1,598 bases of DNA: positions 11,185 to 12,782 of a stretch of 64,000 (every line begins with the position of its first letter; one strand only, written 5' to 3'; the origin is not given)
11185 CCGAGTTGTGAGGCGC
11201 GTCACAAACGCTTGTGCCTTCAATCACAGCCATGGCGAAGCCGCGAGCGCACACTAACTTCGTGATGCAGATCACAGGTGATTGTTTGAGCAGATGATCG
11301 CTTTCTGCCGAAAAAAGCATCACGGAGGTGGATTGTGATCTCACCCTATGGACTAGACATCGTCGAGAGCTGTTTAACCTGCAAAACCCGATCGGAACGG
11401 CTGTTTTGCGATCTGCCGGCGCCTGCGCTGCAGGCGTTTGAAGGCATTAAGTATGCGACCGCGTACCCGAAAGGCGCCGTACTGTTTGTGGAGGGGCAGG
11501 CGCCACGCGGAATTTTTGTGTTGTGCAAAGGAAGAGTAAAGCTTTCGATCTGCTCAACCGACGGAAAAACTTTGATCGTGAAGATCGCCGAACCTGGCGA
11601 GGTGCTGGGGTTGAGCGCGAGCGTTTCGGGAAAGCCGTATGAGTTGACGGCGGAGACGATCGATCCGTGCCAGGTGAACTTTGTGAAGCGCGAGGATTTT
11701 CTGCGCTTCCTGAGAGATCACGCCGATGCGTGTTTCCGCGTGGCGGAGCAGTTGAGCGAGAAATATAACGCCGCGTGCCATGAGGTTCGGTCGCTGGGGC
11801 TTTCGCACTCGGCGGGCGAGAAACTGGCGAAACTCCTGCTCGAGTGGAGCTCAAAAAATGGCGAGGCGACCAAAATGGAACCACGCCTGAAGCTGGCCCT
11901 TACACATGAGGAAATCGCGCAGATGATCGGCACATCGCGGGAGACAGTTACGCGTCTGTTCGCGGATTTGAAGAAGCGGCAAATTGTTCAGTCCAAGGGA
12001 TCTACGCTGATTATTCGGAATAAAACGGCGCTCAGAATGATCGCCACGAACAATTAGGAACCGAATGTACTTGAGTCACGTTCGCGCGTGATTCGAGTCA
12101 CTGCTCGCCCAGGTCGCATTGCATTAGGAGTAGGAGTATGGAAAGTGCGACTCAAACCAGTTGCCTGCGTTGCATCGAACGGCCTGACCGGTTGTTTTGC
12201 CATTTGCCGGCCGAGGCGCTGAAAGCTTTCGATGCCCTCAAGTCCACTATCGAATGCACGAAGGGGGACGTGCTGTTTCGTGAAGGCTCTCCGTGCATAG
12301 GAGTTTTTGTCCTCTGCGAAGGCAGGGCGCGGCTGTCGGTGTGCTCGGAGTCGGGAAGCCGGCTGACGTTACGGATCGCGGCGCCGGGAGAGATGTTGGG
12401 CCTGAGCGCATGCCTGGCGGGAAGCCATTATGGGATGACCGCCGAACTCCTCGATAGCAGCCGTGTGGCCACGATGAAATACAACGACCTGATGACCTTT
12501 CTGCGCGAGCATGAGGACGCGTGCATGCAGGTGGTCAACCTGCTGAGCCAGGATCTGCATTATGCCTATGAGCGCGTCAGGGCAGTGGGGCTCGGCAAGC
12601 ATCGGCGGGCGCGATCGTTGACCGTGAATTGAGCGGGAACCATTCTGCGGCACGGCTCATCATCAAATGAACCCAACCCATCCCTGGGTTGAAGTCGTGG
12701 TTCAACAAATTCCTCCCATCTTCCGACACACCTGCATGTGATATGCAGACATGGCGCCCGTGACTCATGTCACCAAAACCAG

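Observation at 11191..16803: CbcL-like and ImcH-like inner-membrane multihaem cytochromes encoded side by side behind two Crp/Fnr-type genes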

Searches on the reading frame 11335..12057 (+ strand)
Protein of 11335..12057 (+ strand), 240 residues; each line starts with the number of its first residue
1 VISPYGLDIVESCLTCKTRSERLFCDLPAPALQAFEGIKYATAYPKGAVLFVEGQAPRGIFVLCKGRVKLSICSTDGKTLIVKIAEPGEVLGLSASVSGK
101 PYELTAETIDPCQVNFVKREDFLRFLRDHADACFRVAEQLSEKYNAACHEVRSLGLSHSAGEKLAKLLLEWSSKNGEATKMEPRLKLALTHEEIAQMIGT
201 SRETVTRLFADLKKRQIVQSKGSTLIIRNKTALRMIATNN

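Call 4: search_protein_families(library=pfam, proteins=[window:11335-12057:+], max_evalue=0.01)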
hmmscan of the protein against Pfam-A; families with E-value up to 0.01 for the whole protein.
window:11335-12057:+ (240 aa): 6 families
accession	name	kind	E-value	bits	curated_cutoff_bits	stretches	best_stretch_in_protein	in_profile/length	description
PF13545.12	HTH_Crp_2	-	5.5e-18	65.1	27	1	162-234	1-68/70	Crp-like helix-turn-helix domain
PF00027.35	cNMP_binding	-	1.2e-17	64.1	27.5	1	43-129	3-89/89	Cyclic nucleotide-binding domain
PF00325.26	Crp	-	3.7e-09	36.6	21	1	187-215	1-29/32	Bacterial regulatory proteins, crp family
PF25213.1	HVO_A0261_N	-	0.0024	18.2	35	1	189-223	25-59/86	HVO_A0261 N-terminal domain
PF04545.22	Sigma70_r4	-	0.0034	17.3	24.1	1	189-207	21-39/50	Sigma-70, region 4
PF02082.26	Rrf2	-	0.0046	17.6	30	1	189-221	24-56/132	Iron-dependent Transcriptional regulator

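Call 5: search_protein_families(library=ncbifam, proteins=[window:11335-12057:+], max_evalue=0.01)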
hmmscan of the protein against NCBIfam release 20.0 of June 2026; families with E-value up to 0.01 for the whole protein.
window:11335-12057:+ (240 aa): 13 families
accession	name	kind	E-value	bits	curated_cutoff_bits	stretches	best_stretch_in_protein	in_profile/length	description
NF006901.0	PRK09392.1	equivalog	2.4e-21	76.1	211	1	19-238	10-222/236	transcriptional activator FtrB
NF008732.0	PRK11753.1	equivalog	7.4e-20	71.3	266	1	40-227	24-210/214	cAMP-activated global transcriptional regulator CRP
NF045989.1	TransRegFnrLRhodb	equivalog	4.1e-14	52.4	300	1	10-229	7-227/245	transcriptional regulator FnrL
NF050815.1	TransActFtrBCaul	equivalog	6.1e-14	51.9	300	1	42-237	35-223/251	transcriptional activator FtrB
NF010499.0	PRK13918.1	equivalog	8.1e-14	51.6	274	1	41-238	14-202/205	CRP/FNR family transcriptional regulator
NF053664.1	TransRegPtrACyano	equivalog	1.2e-12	47.6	300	1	59-225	29-187/196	Crp/Fnr family transcriptional regulator PtrA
NF050806.1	TransRegFixKCaul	equivalog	7.8e-12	44.9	300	1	30-236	16-213/215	transcriptional regulator FixK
NF008365.0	PRK11161.1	subfamily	1.7e-11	43.9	228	1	45-239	53-245/250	fumarate/nitrate reduction transcriptional regulator Fnr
TIGR03697.1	NtcA_cyano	equivalog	6.3e-11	42.4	244.95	1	48-229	2-184/193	global nitrogen regulator NtcA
NF052518.1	TransRegLdrP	equivalog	4.8e-09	36.5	300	1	49-233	9-184/195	transcriptional regulator LdrP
NF041163.2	encap_f2b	equivalog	0.00015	21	400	1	40-139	96-196/450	family 2B encapsulin nanocompartment shell protein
TIGR01884.1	cas_HTH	subfamily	0.00096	18.6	60.2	1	191-222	159-190/202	CRISPR-associated CARF protein Csa3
NF007707.0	PRK10402.1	subfamily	0.0052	16.4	180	1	44-237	36-218/226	transcriptional regulator YeiL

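Call 76: search_solved_structures(query=window:11335-12054:+, max_evalue=0.00001, show_alignments=0)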
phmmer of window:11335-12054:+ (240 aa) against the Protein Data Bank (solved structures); distinct sequences matched with E-value up to 0.00001: 56.
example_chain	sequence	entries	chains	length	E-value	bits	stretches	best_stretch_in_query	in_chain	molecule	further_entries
7ets_A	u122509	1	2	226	1.6e-17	67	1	34-229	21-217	Crp/Fnr family transcriptional regulator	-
3h3u_A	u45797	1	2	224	1.4e-15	60.7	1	39-231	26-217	PROBABLE TRANSCRIPTIONAL REGULATORY PROTEIN (PROBABLY CRP/FNR-FAMILY)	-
3mzh_A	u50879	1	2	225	1.4e-15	60.7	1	39-231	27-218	PROBABLE TRANSCRIPTIONAL REGULATORY PROTEIN (PROBABLY CRP/FNR-FAMILY)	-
3d0s_A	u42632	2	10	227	1.4e-15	60.7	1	39-231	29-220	TRANSCRIPTIONAL REGULATORY PROTEIN | PROBABLE TRANSCRIPTIONAL REGULATORY PROTEIN (PROBABLY CRP/ FNR-FAMILY)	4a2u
3i54_A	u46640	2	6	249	1.9e-15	60.2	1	39-231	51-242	Transcriptional regulator, Crp/Fnr family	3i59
4i0b_A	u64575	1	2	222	2.2e-15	60.1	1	30-228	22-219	Catabolite gene activator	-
4i02_A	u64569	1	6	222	2.2e-15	60.1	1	30-228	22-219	Catabolite gene activator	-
6dt4_A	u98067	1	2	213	5.1e-15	58.9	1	30-228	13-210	Cyclic AMP receptor protein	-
1i5z_A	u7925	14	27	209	5.1e-15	58.9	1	30-228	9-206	CATABOLITE GENE ACTIVATOR PROTEIN | CATABOLITE GENE ACTIVATOR PROTEIN (CAP) | PROTEIN (CATABOLITE GENE ACTIVATOR PROTEIN (CAP))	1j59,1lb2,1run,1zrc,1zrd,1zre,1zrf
1g6n_A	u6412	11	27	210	5.1e-15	58.9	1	30-228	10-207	CATABOLITE GENE ACTIVATOR PROTEIN | PROTEIN (CATABOLITE GENE ACTIVATOR PROTEIN) | Catabolite gene activator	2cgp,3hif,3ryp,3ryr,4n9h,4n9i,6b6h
1hw5_A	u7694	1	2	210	5.1e-15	58.9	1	30-228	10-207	CATABOLITE GENE ACTIVATOR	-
4hzf_A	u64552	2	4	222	5.9e-15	58.7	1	30-228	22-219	Catabolite gene activator | cAMP-activated global transcriptional regulator CRP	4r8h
4i01_A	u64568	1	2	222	6.2e-15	58.6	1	30-228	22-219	Catabolite gene activator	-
1i6x_A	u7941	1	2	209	7.1e-15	58.4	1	30-228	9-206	CATABOLITE GENE ACTIVATOR PROTEIN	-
4bh9_A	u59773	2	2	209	7.1e-15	58.4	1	30-228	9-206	cAMP-activated global transcriptional regulator CRP | CAMP RECEPTOR PROTEIN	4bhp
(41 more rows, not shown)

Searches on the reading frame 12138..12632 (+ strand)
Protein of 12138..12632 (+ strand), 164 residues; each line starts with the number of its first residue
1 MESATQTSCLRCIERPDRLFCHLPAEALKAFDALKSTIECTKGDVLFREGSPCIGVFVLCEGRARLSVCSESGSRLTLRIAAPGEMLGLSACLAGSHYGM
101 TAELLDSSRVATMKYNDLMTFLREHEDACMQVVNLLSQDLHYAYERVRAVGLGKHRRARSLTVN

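Call 4: search_protein_families(library=pfam, proteins=[window:12138-12632:+], max_evalue=0.01)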
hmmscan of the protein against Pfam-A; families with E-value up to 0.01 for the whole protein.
window:12138-12632:+ (164 aa): 1 family
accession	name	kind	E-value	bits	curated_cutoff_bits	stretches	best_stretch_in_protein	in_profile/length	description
PF00027.35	cNMP_binding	-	1.6e-14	54.1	27.5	1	40-125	4-89/89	Cyclic nucleotide-binding domain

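Call 5: search_protein_families(library=ncbifam, proteins=[window:12138-12632:+], max_evalue=0.01)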
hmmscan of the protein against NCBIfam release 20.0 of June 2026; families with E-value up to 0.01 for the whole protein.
window:12138-12632:+ (164 aa): 6 families
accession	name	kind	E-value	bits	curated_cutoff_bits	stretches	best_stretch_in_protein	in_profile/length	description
NF010499.0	PRK13918.1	equivalog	1.2e-07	31.4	274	1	33-158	10-126/205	CRP/FNR family transcriptional regulator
NF006901.0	PRK09392.1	equivalog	2.2e-05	23.9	211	1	42-141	37-135/236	transcriptional activator FtrB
NF008365.0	PRK11161.1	subfamily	0.00019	20.8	228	1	40-145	52-156/250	fumarate/nitrate reduction transcriptional regulator Fnr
NF041163.2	encap_f2b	equivalog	0.00028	20.1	400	1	27-134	87-195/450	family 2B encapsulin nanocompartment shell protein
NF052518.1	TransRegLdrP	equivalog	0.0019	18.3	300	1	44-151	8-110/195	transcriptional regulator LdrP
TIGR03896.1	cyc_nuc_ocin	subfamily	0.0048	16.3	161.05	1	38-136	11-113/317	bacteriocin-type transport-associated protein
